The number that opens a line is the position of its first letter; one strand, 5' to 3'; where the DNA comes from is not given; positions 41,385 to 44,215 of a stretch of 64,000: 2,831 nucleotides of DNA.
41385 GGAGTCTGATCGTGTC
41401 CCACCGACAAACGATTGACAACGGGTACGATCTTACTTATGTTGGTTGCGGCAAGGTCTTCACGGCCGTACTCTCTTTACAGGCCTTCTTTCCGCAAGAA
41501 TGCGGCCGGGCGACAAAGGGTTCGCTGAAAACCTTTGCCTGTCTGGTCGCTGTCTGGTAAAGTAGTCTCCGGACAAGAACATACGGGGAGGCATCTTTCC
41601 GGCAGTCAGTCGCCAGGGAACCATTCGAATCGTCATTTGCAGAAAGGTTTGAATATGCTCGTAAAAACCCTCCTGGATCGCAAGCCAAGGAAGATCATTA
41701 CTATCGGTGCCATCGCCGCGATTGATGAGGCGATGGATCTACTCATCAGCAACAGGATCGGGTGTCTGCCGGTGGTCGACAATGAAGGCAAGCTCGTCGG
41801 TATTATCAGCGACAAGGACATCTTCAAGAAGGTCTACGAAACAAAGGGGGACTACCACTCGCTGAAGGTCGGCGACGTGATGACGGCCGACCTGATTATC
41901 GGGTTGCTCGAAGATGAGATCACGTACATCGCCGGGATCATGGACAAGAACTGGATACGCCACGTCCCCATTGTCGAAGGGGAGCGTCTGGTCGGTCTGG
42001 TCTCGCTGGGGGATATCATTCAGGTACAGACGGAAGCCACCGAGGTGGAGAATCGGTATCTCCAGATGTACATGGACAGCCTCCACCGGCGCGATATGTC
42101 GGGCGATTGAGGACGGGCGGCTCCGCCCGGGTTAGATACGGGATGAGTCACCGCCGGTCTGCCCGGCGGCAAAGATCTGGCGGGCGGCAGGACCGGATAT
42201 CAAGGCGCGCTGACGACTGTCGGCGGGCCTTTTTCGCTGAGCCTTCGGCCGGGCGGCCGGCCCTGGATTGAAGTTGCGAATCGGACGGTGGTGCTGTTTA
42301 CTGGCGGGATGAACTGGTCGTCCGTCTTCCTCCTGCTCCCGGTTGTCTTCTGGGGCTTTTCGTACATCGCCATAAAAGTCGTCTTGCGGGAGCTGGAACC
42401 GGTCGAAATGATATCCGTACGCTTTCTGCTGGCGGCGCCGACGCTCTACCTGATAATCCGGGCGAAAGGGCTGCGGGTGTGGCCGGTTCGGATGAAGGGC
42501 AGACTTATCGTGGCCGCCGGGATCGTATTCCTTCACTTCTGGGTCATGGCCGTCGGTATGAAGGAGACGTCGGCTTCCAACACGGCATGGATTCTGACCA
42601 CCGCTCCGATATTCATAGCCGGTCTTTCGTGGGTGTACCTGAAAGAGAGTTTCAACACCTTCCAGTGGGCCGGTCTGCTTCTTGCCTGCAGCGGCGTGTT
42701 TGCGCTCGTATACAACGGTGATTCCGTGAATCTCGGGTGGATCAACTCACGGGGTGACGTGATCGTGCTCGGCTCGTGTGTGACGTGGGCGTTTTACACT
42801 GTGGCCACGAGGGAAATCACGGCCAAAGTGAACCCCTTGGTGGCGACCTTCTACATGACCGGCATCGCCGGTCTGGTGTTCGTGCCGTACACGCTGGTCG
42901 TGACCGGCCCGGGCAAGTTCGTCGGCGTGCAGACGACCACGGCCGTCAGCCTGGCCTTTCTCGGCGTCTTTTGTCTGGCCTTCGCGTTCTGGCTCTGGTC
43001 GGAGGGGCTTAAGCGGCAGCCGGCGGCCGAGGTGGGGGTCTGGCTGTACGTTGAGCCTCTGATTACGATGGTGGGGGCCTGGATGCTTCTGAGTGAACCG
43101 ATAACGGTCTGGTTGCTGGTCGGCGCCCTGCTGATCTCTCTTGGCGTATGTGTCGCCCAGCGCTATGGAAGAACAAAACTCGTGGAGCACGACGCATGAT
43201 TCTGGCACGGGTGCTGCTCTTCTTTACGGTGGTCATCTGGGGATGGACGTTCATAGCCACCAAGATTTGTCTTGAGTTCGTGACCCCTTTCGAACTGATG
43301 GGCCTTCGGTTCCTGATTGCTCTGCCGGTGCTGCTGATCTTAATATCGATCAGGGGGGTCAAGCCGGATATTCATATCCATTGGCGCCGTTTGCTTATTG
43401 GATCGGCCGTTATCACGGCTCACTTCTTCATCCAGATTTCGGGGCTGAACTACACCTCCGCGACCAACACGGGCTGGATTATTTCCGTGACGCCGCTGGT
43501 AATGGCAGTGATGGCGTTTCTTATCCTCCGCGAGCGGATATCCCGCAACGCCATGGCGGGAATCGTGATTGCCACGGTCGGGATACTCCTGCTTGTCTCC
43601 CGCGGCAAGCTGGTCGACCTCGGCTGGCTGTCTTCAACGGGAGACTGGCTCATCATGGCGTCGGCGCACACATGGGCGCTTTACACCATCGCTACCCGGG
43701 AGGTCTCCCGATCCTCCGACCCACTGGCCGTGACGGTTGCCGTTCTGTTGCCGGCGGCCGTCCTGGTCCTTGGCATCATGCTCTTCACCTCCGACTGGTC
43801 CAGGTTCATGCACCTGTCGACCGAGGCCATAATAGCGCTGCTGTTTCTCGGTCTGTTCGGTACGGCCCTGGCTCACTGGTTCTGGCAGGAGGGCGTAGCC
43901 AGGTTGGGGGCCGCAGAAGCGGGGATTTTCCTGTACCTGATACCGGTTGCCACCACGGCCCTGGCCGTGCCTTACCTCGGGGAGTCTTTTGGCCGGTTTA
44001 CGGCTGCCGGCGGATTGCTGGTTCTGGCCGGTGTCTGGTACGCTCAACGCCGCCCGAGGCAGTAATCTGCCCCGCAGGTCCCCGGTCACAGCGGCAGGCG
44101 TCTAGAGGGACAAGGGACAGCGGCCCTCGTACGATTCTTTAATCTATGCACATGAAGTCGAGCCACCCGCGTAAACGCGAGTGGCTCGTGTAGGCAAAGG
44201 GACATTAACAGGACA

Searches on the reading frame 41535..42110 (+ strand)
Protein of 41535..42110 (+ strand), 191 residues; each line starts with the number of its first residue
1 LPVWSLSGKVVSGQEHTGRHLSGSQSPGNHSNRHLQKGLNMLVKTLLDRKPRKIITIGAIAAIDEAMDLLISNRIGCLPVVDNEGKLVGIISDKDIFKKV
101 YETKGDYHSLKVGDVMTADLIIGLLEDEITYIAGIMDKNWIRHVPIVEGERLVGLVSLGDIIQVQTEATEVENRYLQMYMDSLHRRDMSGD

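Call 11: search_protein_families(library=pfam, proteins=[window:41535-42110:+], max_evalue=0.001)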
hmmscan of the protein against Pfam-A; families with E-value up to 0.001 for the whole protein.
window:41535-42110:+ (191 aa): 1 family
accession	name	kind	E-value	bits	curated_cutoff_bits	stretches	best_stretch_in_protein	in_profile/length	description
PF00571.33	CBS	-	4e-22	78.7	24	2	52-100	7-55/57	CBS domain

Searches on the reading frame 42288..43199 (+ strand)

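Call 11: search_protein_families(library=pfam, proteins=[window:42288-43199:+], max_evalue=0.001)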
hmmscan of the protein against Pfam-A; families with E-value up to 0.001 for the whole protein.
window:42288-43199:+ (303 aa): 1 family
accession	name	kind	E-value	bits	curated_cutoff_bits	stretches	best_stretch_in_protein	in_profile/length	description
PF00892.27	EamA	-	1.2e-45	155.6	28.2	2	155-289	2-132/135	EamA-like transporter family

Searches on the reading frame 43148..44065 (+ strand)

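Call 11: search_protein_families(library=pfam, proteins=[window:43148-44065:+], max_evalue=0.001)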
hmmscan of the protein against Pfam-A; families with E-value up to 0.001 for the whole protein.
window:43148-44065:+ (305 aa): 1 family
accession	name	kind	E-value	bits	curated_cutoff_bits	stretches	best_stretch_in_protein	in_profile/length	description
PF00892.27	EamA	-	1.2e-45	155.5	28.2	2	22-150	5-134/135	EamA-like transporter family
